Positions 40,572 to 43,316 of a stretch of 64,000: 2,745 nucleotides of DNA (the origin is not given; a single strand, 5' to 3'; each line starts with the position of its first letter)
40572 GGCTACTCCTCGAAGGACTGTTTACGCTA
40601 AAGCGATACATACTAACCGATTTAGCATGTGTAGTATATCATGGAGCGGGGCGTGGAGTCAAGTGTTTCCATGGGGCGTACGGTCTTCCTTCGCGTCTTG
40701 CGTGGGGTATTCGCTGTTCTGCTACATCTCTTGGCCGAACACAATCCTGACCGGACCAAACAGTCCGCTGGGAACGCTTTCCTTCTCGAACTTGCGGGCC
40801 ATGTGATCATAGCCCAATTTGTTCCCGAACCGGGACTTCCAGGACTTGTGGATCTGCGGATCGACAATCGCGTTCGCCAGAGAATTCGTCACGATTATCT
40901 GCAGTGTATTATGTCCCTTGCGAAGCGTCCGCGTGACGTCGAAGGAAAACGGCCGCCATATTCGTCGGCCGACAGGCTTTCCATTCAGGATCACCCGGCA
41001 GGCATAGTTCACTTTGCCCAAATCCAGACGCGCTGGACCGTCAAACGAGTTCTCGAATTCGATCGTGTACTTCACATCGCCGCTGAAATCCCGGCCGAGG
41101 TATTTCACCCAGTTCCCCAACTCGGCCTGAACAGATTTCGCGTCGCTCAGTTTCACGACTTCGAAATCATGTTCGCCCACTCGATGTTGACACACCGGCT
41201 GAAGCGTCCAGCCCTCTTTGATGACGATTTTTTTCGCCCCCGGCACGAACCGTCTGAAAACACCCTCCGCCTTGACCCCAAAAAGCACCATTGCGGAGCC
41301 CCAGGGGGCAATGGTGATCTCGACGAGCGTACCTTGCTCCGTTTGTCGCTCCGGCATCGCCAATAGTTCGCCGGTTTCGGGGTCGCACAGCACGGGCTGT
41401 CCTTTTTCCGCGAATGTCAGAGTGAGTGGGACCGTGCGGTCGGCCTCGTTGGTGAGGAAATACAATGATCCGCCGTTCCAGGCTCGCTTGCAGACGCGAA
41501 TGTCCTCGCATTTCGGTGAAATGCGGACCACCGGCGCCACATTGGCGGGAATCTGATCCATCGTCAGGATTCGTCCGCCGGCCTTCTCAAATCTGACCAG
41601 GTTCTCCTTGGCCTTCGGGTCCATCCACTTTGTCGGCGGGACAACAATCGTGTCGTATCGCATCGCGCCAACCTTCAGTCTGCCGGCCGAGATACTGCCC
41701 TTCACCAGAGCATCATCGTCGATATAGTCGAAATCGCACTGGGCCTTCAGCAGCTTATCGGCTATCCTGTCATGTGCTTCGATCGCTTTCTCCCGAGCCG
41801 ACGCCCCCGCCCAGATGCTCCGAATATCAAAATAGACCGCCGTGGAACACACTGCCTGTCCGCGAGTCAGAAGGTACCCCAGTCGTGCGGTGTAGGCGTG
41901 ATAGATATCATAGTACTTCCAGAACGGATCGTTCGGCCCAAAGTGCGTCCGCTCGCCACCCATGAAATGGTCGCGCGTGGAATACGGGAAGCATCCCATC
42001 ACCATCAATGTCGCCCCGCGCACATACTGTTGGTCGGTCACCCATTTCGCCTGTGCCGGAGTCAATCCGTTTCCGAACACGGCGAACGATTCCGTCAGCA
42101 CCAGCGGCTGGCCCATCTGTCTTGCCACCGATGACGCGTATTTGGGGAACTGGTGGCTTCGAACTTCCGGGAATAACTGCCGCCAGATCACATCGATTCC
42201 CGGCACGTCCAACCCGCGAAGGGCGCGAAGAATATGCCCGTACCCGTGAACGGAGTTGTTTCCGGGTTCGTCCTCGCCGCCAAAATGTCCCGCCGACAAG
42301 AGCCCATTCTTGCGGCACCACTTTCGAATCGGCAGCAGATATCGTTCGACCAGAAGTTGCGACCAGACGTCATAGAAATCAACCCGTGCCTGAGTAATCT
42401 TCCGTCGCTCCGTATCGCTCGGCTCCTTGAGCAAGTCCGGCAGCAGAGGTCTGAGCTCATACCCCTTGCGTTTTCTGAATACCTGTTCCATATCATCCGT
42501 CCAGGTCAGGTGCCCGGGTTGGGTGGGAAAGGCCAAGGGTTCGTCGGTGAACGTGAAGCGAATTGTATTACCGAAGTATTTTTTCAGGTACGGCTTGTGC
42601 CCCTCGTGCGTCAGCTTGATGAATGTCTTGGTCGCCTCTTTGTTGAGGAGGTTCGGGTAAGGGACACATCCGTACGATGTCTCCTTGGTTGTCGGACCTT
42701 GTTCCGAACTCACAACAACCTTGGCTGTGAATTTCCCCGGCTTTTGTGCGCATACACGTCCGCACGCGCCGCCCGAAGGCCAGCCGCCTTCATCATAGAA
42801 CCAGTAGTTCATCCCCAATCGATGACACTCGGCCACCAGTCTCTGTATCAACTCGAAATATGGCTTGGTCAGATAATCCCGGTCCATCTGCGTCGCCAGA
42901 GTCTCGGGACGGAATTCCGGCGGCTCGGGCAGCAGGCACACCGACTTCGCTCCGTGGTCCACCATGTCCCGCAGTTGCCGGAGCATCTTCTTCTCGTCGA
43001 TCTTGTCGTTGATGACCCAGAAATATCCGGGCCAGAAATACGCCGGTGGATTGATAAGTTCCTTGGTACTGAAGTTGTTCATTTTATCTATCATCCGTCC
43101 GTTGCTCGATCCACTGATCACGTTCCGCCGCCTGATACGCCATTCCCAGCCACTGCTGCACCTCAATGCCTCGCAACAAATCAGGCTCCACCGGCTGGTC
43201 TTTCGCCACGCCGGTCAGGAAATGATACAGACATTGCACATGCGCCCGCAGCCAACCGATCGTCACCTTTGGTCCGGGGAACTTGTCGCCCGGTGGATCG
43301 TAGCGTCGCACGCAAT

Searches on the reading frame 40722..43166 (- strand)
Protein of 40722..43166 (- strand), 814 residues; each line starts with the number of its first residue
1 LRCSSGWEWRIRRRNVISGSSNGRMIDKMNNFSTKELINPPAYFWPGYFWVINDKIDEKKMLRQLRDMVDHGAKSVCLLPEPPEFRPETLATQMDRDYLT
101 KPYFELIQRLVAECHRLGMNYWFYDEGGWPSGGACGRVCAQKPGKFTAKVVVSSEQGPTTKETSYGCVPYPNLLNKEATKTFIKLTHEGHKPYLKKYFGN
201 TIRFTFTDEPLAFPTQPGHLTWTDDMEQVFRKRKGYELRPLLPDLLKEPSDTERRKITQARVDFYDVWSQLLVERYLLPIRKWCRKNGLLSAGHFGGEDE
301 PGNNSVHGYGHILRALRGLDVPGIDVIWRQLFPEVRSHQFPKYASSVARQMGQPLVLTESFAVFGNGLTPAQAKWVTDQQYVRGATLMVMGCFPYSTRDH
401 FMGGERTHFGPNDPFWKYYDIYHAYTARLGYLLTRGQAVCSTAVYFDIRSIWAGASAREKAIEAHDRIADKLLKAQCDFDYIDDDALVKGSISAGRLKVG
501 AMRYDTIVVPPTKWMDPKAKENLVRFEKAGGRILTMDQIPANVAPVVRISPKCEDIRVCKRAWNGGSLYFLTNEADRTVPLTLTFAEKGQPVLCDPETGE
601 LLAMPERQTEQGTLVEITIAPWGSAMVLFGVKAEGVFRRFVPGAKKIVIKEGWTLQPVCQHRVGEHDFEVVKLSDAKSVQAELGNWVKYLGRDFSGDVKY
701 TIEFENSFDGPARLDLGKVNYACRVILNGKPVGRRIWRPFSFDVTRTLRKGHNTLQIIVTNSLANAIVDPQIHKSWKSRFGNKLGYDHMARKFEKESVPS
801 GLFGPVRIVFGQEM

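Call 15: search_protein_families(library=pfam, proteins=[window:40722-43166:-], max_evalue=0.00001)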
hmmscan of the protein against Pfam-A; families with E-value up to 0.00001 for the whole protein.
window:40722-43166:- (814 aa): 1 family
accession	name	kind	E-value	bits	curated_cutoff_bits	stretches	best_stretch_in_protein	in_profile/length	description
PF17132.9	Glyco_hydro_106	-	1.2e-20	74.1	29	1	216-534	309-623/743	alpha-L-rhamnosidase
